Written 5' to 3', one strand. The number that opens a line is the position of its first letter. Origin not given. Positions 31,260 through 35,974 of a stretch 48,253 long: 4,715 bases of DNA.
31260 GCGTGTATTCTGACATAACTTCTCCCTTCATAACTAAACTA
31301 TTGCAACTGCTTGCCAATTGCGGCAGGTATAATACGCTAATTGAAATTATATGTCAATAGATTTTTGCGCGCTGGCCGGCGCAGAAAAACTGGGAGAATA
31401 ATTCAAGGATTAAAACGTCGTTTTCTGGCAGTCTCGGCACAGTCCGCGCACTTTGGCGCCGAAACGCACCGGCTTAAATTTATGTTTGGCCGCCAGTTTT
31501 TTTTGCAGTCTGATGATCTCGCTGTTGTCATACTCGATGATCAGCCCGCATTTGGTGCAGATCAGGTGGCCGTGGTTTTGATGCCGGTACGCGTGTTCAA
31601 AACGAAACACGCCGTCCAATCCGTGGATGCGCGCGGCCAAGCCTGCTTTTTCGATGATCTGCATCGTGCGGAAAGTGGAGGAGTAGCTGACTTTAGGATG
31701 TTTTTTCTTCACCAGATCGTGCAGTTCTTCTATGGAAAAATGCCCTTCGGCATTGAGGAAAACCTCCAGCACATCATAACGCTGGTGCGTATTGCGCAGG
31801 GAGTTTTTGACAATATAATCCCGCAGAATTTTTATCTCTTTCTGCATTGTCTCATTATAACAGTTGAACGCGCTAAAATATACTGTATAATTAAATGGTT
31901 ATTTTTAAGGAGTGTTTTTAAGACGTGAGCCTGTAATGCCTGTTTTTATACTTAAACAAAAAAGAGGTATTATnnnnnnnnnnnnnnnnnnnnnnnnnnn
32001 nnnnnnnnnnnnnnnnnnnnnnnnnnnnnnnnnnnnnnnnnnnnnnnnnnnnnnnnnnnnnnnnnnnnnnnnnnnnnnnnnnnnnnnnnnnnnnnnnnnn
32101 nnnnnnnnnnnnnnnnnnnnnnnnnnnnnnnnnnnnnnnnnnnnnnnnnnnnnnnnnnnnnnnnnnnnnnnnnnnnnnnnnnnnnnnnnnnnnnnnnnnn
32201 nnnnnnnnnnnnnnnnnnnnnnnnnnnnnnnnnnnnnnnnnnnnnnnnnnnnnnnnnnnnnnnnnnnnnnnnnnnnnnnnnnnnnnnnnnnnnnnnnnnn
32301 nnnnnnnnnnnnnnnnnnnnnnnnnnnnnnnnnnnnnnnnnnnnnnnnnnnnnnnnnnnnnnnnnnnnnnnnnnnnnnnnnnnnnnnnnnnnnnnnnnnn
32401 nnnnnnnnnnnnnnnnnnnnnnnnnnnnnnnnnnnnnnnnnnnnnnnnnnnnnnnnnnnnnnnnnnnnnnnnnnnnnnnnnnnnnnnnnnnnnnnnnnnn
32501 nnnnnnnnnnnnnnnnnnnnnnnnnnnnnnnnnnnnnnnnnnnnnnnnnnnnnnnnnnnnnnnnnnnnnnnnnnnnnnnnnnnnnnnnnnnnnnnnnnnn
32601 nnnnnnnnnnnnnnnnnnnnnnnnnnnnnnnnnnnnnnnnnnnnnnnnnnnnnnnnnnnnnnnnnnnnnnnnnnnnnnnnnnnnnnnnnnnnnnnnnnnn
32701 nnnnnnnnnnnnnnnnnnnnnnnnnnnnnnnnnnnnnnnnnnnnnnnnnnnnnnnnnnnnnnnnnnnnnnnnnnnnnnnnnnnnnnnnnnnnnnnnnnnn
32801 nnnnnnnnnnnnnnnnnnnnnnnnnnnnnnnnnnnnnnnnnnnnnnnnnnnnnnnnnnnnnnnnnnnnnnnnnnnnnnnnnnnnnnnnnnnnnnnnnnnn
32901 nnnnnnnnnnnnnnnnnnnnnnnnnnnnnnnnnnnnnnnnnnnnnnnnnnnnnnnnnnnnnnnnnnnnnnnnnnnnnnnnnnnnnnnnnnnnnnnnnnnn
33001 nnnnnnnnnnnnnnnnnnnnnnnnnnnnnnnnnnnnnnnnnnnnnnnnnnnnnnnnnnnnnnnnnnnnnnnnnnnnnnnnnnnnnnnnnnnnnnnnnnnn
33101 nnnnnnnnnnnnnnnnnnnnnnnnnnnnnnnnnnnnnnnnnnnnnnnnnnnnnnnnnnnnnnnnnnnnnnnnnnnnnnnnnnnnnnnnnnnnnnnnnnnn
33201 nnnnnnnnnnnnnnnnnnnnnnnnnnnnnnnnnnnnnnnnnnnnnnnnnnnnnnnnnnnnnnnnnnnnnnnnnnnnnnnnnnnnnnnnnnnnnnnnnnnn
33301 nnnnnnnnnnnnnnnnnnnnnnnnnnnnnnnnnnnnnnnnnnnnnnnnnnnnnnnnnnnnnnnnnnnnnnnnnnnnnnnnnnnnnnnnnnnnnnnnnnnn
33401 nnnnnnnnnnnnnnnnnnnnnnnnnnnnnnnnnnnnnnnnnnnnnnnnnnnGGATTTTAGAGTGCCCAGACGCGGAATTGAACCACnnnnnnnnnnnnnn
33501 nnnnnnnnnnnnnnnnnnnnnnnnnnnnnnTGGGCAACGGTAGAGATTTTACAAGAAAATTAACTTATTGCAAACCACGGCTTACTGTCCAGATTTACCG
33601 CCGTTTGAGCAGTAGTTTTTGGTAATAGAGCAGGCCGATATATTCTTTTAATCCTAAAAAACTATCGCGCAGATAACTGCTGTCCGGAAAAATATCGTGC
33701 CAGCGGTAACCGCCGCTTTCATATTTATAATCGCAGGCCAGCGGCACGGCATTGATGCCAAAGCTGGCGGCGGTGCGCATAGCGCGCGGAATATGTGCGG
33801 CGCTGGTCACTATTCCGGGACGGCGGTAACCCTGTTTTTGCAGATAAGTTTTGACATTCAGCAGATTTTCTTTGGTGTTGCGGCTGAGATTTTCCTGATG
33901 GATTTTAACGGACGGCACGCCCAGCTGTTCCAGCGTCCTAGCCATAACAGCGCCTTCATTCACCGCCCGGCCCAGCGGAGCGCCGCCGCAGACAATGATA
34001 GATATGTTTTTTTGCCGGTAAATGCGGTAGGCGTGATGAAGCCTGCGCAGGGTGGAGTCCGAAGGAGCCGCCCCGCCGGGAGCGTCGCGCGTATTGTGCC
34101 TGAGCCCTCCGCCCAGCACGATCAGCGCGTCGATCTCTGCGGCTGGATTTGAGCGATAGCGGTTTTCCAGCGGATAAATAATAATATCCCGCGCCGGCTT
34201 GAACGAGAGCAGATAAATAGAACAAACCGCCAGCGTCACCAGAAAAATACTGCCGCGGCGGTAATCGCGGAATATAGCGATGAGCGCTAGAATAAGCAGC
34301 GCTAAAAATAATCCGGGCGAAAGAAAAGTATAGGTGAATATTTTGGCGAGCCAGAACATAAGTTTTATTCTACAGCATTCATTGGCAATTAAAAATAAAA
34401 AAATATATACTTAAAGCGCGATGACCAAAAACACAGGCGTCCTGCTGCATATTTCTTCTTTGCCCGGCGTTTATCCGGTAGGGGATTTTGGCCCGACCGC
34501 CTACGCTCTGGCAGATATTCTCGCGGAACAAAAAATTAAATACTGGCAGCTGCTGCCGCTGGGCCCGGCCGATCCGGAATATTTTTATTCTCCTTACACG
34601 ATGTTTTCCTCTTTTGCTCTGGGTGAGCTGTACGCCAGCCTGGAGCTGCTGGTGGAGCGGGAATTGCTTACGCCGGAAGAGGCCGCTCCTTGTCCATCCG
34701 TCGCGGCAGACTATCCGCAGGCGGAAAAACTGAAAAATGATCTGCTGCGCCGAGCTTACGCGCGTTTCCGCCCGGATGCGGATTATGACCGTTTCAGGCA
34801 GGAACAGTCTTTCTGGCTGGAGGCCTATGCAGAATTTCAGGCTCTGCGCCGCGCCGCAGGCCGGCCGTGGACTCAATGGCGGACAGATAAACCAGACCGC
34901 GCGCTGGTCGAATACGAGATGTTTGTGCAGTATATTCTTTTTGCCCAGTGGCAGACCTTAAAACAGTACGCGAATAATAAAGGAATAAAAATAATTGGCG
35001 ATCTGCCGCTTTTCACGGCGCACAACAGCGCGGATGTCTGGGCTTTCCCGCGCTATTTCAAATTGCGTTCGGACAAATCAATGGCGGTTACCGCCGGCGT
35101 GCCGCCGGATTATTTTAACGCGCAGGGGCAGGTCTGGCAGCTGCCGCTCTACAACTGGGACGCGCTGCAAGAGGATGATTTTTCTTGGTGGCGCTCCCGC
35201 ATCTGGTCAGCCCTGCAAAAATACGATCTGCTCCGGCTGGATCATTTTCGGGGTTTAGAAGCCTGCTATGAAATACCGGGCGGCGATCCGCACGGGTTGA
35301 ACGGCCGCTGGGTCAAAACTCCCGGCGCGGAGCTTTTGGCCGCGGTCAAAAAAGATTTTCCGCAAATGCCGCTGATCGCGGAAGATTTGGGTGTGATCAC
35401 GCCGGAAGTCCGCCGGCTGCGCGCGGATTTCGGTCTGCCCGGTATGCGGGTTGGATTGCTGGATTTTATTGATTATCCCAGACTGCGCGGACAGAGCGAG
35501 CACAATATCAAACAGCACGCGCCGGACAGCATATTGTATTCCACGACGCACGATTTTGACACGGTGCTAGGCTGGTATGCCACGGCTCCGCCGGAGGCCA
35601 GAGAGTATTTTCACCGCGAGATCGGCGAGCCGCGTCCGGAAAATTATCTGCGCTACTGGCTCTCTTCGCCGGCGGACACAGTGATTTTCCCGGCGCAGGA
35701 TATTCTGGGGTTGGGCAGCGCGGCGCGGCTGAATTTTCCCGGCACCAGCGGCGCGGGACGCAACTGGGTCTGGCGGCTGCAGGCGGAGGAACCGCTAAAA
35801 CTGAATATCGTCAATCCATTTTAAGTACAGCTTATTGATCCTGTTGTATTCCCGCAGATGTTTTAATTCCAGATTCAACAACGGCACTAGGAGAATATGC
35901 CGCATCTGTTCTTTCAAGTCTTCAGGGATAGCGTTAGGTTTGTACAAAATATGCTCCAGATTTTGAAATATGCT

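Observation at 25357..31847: Fur-linked, translationally coupled chain of orphan genes feeding into a divergent P1B ATPase: candidate undescribed metal-handling module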

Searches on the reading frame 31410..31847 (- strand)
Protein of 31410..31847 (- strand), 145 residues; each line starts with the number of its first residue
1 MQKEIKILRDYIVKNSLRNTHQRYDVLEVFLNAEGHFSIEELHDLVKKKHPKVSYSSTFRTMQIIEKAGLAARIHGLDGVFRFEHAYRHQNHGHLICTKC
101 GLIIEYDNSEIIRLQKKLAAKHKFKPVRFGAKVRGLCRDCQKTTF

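Call 3: search_protein_families(library=pfam, proteins=[window:31410-31847:-], max_evalue=0.1)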
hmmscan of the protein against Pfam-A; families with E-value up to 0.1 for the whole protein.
window:31410-31847:- (145 aa): 2 families
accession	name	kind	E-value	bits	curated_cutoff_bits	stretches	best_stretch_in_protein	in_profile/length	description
PF01475.25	FUR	-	1.9e-26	93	23.1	1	14-127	1-114/121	Ferric uptake regulator family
PF08271.17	Zn_Ribbon_TF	-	0.001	19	29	1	91-107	16-32/43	TFIIB zinc-binding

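Call 4: search_protein_families(library=ncbifam, proteins=[window:31410-31847:-], max_evalue=0.1)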
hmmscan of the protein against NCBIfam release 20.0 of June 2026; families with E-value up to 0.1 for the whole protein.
window:31410-31847:- (145 aa): 11 families
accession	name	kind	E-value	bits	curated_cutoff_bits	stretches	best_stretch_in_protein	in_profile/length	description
NF051891.1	TransRegFurHelico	equivalog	9.3e-23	80.8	200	1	6-142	12-147/148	ferric iron uptake transcriptional regulator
NF051892.1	TransRegFurBacil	equivalog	1.1e-20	74.2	220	1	1-143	1-146/149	ferric iron uptake transcriptional regulator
NF052545.1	TransRegPerRClab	equivalog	4.4e-15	55.9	180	1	13-143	9-137/138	transcriptional regulator PerR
NF006999.0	PRK09462.1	equivalog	1.1e-14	54.3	146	1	14-139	10-135/148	ferric iron uptake transcriptional regulator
NF047406.1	TransRegPerRTherm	equivalog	4.2e-12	46.4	200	1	18-143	5-128/130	manganese-dependent transcriptional regulator PerR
NF008646.0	PRK11639.1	equivalog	1.5e-11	44.3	167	1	14-142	19-148/171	zinc uptake transcriptional repressor Zur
NF047462.1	FUR_perox_PerRA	exception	4.8e-07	30.4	200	1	11-113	11-111/142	peroxide-responsive transcriptional repressor PerRA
NF045678.1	TransRegIrrA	equivalog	2.6e-06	27.4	150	1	6-110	7-110/138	iron response transcriptional regulator IrrA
NF045677.1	FeRespRegIrr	equivalog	3.7e-06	27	170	1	12-104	4-95/127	Fur family transcriptional regulator Irr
NF047461.1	FUR_perox_PerRB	exception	0.0012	18.8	250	1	15-124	24-131/143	peroxide-responsive transcriptional repressor PerRB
NF004910.0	PRK06266.1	equivalog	0.073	12.2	180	0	59-117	112-167/185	transcription initiation factor E subunit alpha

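Call 61: search_solved_structures(query=window:31413-31847:-, max_evalue=0.00001, show_alignments=2)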
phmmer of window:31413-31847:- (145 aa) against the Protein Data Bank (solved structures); distinct sequences matched with E-value up to 0.00001: 21.
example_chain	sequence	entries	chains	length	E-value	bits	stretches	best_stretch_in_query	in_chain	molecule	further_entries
2xig_A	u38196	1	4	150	6e-18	68.9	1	5-143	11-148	FERRIC UPTAKE REGULATION PROTEIN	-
5fd6_A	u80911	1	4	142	2.2e-17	67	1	6-132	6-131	Ferric uptake regulation protein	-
5fd5_A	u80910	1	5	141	2.7e-17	66.8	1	6-132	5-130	Ferric uptake regulation protein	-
9ire_A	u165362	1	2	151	1.3e-16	64.5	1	3-143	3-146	Ferric uptake regulation protein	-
6d57_A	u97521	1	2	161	1e-15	61.6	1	12-142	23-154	Ferric uptake regulation protein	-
4ets_A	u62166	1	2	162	1.1e-15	61.6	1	12-142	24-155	Ferric uptake regulation protein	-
2o03_A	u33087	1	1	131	1.9e-15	60.7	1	17-141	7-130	probable Zinc uptake regulation protein FurB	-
4raz_A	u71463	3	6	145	3.8e-14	56.5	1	10-131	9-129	DNA-binding transcriptional dual regulator of siderophore biosynthesis and transport(Fur f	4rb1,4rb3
3mwm_A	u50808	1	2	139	8.1e-14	55.5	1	18-141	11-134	Putative metal uptake regulation protein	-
4ray_A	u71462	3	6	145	9.1e-14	55.3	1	13-131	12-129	DNA-binding transcriptional dual regulator of siderophore biosynthesis and transport(Fur f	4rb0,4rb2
7vo0_G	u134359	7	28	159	1.2e-13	55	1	18-141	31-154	Putative metal uptake regulation protein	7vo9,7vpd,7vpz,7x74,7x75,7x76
2fe3_A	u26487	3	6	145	3.3e-13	53.5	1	5-142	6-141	Peroxide operon regulator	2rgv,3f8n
8j6w_A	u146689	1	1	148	1.8e-12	51.1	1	14-139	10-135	Ferric uptake regulation protein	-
2w57_A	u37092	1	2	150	3.5e-12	50.2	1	16-137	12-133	FERRIC UPTAKE REGULATION PROTEIN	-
6dk4_A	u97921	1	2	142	2e-10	44.5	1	11-118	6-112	Ferric uptake regulation protein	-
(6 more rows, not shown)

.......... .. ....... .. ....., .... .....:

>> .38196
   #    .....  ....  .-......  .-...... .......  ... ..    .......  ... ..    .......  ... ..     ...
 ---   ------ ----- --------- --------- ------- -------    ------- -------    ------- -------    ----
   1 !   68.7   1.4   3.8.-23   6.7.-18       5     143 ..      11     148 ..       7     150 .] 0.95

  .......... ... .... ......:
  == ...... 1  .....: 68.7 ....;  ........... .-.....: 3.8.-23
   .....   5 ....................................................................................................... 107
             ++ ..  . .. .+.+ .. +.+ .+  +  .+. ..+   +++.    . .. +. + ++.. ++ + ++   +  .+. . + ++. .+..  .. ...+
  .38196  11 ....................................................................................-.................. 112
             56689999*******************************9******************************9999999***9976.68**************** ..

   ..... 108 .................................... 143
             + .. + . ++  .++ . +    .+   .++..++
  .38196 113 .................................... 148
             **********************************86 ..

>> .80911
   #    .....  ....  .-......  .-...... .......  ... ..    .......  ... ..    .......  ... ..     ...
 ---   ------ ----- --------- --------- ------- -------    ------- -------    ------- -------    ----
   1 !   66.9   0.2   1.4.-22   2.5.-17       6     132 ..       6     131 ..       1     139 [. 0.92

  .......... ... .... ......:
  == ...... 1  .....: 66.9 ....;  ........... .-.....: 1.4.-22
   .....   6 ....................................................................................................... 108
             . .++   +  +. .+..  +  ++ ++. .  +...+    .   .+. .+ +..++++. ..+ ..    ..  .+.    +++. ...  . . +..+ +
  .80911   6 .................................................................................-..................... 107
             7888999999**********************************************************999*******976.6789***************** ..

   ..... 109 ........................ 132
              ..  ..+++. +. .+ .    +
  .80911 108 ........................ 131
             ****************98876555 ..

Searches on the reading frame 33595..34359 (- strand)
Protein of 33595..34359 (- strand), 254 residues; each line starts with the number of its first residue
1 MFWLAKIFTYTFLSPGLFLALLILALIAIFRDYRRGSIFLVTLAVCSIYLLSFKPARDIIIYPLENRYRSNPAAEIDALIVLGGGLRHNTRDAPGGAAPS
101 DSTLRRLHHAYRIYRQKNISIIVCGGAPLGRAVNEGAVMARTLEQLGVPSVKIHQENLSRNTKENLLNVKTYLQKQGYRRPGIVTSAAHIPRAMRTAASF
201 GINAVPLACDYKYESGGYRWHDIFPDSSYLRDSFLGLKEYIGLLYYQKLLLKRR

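Call 66: search_protein_families(library=pfam, proteins=[window:33595-34359:-], max_evalue=0.00001)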
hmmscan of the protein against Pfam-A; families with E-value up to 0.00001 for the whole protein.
window:33595-34359:- (254 aa): 1 family
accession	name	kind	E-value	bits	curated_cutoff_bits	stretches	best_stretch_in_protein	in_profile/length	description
PF02698.23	DUF218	-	4.1e-28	98.4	27.6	1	77-242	1-133/133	DUF218 domain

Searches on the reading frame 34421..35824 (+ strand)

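Call 66: search_protein_families(library=pfam, proteins=[window:34421-35824:+], max_evalue=0.00001)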
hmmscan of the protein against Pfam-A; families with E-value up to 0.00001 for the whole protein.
window:34421-35824:+ (467 aa): 1 family
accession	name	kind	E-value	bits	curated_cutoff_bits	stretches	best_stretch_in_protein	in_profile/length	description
PF02446.23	Glyco_hydro_77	-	1.2e-134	450.2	25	1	9-456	1-462/465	4-alpha-glucanotransferase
